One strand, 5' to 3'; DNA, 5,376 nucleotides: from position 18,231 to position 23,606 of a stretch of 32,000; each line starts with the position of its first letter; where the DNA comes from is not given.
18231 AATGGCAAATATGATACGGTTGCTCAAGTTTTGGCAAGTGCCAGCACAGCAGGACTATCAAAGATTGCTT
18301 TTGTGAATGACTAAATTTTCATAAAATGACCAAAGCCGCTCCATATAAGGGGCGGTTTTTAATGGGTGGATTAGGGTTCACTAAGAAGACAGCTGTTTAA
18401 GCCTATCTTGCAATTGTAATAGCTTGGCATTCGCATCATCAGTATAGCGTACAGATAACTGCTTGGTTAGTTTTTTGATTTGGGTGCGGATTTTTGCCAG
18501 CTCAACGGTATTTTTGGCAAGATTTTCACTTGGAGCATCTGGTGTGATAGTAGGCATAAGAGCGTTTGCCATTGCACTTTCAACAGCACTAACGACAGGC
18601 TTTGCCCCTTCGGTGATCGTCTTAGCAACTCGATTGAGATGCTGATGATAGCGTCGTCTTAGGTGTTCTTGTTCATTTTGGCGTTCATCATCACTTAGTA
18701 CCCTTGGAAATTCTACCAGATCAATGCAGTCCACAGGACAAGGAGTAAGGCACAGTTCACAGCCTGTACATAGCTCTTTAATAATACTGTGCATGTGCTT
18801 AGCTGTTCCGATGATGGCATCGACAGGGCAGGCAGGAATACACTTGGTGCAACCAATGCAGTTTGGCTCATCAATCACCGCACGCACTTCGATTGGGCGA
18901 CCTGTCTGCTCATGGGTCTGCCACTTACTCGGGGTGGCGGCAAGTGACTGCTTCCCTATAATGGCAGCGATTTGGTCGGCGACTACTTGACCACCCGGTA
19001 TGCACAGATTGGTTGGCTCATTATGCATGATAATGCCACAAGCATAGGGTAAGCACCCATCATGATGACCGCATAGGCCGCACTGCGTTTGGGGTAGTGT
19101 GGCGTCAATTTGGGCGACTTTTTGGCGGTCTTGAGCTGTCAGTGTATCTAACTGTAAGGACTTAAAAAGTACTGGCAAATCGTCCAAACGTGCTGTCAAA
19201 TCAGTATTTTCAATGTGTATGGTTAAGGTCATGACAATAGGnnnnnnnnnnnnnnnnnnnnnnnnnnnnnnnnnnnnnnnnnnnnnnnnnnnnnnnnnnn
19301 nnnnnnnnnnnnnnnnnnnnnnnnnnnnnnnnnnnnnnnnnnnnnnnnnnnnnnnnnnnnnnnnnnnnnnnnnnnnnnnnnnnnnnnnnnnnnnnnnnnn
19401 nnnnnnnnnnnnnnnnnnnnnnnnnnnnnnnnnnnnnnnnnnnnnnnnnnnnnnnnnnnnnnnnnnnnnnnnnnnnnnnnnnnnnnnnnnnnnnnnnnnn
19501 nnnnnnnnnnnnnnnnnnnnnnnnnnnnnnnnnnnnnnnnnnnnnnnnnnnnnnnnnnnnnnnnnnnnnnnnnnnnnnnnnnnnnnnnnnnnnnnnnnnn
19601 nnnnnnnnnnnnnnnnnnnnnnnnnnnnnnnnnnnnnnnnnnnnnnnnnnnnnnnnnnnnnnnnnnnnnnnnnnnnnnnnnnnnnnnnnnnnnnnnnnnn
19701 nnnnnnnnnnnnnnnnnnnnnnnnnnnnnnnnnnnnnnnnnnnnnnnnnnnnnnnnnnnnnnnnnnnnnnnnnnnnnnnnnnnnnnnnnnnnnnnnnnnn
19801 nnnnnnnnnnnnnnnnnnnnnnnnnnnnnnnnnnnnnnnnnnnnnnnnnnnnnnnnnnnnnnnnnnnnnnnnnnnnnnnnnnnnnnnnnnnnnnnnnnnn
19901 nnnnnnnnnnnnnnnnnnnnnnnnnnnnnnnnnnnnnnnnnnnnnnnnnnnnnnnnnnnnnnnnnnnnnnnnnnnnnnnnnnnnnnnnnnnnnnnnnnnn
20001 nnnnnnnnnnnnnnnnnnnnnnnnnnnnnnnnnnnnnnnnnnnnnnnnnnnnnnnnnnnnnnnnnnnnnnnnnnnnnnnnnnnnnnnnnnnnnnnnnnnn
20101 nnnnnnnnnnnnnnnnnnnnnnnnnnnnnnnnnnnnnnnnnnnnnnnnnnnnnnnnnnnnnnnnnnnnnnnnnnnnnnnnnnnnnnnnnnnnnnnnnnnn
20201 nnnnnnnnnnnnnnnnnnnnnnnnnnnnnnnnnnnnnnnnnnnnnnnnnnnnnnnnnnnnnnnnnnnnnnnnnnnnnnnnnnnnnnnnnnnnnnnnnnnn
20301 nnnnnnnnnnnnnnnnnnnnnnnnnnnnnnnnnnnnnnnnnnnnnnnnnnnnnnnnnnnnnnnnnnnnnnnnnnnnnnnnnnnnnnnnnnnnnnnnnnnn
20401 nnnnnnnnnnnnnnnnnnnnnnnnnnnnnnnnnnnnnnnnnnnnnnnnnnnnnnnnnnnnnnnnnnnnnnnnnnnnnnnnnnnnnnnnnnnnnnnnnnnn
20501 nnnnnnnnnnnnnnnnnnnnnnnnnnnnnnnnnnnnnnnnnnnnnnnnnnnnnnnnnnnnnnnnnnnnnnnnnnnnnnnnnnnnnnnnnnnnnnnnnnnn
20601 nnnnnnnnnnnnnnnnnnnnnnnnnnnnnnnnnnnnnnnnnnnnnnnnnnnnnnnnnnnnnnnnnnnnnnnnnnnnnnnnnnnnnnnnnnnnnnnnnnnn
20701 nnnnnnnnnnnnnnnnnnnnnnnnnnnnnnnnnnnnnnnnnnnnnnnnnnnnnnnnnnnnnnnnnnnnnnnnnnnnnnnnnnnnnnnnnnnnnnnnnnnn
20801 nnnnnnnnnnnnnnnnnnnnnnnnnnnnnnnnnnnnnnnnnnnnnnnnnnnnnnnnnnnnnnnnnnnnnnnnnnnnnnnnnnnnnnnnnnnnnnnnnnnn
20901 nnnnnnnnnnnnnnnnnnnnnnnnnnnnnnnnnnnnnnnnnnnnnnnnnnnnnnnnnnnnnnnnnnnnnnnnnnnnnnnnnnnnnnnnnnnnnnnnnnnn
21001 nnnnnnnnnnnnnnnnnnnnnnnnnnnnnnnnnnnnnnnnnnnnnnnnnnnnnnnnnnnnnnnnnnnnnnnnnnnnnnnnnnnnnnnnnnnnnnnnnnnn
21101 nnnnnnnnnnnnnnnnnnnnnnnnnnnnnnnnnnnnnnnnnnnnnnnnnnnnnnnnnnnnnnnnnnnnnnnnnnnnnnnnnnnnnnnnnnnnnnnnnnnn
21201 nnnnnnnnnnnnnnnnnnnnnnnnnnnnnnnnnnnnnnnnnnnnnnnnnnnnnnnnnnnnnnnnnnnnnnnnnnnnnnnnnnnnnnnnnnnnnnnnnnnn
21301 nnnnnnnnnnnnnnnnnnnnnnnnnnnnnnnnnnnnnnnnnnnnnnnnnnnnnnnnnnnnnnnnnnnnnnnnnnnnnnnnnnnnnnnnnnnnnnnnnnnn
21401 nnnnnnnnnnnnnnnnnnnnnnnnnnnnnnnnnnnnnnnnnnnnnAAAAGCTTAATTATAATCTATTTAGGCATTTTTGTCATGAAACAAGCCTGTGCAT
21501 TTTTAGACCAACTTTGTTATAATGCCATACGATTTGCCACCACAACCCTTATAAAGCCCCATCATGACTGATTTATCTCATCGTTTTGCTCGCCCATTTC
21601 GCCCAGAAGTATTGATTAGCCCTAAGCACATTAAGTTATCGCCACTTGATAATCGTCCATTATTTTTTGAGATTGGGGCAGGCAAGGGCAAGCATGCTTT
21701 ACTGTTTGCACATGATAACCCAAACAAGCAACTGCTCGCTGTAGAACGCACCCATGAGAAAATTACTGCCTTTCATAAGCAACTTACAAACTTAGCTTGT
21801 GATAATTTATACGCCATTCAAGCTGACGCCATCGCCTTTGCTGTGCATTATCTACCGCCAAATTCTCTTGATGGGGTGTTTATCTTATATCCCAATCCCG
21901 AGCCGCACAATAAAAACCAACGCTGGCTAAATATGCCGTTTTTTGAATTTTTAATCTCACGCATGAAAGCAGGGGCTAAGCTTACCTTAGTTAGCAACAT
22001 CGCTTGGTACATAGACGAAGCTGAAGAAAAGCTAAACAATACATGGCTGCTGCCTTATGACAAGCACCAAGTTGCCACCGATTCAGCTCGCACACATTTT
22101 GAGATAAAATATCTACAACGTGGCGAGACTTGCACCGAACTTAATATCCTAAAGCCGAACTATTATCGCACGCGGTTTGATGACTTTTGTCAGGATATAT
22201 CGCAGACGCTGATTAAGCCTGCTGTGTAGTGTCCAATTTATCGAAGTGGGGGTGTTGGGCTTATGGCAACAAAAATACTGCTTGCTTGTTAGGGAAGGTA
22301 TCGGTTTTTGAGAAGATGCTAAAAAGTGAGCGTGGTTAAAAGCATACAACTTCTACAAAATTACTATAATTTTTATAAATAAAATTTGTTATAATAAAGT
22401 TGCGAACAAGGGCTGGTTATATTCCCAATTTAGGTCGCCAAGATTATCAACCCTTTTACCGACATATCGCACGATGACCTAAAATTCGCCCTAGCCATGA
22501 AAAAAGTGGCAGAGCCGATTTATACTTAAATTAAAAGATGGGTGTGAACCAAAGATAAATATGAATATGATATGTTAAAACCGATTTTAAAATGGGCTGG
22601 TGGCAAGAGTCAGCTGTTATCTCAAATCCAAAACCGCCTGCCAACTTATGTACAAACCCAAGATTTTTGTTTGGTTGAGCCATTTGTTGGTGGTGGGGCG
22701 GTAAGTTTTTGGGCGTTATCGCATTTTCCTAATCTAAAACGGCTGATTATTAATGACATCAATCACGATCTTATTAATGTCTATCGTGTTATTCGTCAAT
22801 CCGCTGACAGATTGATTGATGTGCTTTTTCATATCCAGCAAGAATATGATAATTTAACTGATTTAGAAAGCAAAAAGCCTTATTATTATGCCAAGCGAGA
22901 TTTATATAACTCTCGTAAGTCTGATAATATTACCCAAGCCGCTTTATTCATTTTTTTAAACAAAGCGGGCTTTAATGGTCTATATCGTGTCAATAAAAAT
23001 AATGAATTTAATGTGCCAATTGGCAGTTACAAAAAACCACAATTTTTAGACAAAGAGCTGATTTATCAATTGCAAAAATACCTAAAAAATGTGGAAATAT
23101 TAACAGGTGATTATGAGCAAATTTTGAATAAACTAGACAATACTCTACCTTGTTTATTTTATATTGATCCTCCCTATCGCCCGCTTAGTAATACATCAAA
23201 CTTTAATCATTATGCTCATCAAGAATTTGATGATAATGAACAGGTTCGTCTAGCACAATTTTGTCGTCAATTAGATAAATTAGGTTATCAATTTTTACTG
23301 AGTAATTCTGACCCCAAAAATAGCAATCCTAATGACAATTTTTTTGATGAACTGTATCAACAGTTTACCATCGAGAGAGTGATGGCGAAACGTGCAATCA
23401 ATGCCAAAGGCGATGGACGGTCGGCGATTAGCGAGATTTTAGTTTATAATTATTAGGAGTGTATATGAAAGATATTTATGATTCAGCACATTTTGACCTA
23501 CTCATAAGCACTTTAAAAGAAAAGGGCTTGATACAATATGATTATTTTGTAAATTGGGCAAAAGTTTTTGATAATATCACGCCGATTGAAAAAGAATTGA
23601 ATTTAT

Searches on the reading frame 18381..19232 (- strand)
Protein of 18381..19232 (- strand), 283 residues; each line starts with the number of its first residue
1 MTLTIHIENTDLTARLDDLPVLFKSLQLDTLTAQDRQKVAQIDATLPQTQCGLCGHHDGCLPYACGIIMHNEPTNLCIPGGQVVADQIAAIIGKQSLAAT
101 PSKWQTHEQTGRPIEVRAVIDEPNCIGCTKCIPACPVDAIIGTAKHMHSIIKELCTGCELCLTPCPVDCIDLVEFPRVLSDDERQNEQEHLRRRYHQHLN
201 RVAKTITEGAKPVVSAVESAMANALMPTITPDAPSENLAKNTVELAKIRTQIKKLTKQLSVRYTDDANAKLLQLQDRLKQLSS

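Call 66: search_protein_families(library=pfam, proteins=[window:18381-19232:-], max_evalue=0.001)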
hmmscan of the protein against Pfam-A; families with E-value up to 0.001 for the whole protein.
window:18381-19232:- (283 aa): 10 families
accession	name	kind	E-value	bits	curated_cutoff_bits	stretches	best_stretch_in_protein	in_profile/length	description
PF14697.11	Fer4_21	-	1e-17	64.5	35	1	118-172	1-59/59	4Fe-4S dicluster domain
PF00037.32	Fer4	-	4.1e-08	33.1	21.1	2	119-140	2-23/24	4Fe-4S binding domain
PF12838.12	Fer4_7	-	1.3e-07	32.4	27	0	101-139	13-52/52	4Fe-4S dicluster domain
PF13484.11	Fer4_16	-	3.4e-07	31.4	30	1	124-143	1-20/66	4Fe-4S double cluster binding domain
PF13237.11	Fer4_10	-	1.3e-06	28.6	25.5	1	119-166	3-53/53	4Fe-4S dicluster domain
PF04060.18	FeS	-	2.3e-06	27.7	23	1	46-79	1-33/33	Putative Fe-S cluster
PF13187.11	Fer4_9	-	1.2e-05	25.7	27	1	124-170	1-52/52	4Fe-4S dicluster domain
PF12837.12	Fer4_6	-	4.4e-05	23.7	25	1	118-140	2-24/24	4Fe-4S binding domain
PF25160.1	LdpA_Fe-S-bd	-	0.00013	22.1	27.6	0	118-140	22-43/49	LdpA Fe-S cluster-binding domain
PF12797.12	Fer4_2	-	0.00015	22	24.5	1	119-137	4-22/22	4Fe-4S binding domain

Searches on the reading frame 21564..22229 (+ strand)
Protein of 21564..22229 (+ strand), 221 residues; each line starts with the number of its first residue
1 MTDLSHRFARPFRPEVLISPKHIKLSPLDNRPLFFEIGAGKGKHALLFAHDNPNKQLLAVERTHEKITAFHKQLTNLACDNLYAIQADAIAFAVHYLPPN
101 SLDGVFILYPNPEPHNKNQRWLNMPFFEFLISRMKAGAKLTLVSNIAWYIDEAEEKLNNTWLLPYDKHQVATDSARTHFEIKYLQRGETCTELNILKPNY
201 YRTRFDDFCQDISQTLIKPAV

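Call 66: search_protein_families(library=pfam, proteins=[window:21564-22229:+], max_evalue=0.001)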
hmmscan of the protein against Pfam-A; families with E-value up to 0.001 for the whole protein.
window:21564-22229:+ (221 aa): 3 families
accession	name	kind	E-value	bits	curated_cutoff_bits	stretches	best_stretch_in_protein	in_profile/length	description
PF02390.23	Methyltransf_4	-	1.2e-22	80.6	24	1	31-189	2-169/173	Putative methyltransferase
PF13847.12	Methyltransf_31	-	0.00012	22.2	27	1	36-107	9-80/145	Methyltransferase domain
PF06080.18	DUF938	-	0.00051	20.3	27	1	34-84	29-79/202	Protein of unknown function (DUF938)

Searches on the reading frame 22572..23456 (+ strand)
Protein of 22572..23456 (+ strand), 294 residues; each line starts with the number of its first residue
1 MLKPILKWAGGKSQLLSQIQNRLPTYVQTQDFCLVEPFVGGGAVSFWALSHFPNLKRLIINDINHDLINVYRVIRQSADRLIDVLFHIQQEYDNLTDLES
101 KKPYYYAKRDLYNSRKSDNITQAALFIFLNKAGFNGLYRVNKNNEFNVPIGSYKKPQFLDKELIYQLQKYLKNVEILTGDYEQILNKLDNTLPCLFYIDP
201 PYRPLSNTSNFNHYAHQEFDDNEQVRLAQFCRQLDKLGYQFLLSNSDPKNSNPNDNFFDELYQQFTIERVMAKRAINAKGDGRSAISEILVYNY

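Call 66: search_protein_families(library=pfam, proteins=[window:22572-23456:+], max_evalue=0.001)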
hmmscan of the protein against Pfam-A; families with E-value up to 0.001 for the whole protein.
window:22572-23456:+ (294 aa): 1 family
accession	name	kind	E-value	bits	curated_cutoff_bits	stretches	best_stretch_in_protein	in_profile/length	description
PF02086.21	MethyltransfD12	-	3.2e-67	227.3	22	1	8-276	1-253/253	D12 class N6 adenine-specific DNA methyltransferase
